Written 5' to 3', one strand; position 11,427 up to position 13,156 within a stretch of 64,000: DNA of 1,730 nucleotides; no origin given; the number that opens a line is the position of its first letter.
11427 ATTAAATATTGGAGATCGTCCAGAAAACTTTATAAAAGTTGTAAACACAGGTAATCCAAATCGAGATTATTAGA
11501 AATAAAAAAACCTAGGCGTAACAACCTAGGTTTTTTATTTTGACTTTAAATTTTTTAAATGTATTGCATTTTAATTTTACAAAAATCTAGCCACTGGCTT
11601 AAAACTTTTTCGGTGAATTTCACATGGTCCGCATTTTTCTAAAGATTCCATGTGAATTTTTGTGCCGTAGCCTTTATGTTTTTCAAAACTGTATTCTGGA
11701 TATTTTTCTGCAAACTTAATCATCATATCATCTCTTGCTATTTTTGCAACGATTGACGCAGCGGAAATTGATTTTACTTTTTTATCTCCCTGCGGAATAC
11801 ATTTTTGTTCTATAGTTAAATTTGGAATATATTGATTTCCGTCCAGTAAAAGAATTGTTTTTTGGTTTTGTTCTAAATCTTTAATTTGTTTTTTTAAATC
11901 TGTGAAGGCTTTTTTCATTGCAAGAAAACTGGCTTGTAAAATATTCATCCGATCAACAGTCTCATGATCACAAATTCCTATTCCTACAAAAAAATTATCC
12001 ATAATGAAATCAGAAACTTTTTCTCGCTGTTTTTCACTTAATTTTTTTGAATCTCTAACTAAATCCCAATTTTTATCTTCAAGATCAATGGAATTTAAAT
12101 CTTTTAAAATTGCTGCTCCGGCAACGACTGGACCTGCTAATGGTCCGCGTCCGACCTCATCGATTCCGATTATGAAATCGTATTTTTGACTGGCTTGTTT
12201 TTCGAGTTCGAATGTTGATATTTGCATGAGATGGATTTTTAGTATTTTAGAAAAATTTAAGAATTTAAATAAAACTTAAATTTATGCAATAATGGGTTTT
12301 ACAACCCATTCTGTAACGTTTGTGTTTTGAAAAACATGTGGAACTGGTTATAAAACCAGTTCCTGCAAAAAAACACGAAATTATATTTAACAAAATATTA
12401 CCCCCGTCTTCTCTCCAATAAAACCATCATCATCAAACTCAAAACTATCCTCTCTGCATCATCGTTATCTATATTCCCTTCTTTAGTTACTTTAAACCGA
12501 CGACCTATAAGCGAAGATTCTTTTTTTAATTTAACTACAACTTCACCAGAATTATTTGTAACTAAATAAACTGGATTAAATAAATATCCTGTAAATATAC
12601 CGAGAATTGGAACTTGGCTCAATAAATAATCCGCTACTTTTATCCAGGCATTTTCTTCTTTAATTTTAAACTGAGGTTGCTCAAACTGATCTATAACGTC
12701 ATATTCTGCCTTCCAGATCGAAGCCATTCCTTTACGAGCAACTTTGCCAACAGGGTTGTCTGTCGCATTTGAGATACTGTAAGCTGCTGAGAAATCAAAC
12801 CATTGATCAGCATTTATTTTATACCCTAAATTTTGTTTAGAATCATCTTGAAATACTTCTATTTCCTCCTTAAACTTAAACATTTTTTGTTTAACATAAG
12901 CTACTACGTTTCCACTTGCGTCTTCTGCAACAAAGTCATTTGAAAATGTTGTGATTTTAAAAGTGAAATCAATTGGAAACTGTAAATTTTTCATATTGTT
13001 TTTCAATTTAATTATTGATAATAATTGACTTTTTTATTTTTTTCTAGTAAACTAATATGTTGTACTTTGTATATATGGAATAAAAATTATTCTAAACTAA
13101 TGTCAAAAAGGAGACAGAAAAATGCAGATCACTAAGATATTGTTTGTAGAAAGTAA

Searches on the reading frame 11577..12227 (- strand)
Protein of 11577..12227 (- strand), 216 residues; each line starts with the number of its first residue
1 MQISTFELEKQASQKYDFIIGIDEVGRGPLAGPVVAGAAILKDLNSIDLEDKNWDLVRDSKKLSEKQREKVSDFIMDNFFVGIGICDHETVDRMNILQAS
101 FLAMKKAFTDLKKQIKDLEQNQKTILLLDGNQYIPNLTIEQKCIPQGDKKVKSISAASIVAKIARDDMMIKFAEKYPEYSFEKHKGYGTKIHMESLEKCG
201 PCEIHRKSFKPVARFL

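Call 55: search_protein_families(library=pfam, proteins=[window:11577-12227:-], max_evalue=0.00001)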
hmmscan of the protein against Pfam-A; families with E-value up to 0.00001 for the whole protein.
window:11577-12227:- (216 aa): 1 family
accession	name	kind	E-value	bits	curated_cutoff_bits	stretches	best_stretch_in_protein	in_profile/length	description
PF01351.25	RNase_HII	-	2.9e-32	112.6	25.8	1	20-211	1-198/199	Ribonuclease HII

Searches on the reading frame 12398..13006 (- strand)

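Call 55: search_protein_families(library=pfam, proteins=[window:12398-13006:-], max_evalue=0.00001)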
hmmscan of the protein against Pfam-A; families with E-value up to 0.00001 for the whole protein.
window:12398-13006:- (202 aa): 1 family
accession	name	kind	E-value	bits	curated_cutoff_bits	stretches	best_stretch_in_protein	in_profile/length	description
PF23728.1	Tubby_C_like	-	3.9e-06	27.3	24.4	0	8-80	36-106/172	Tubby C-terminal like domain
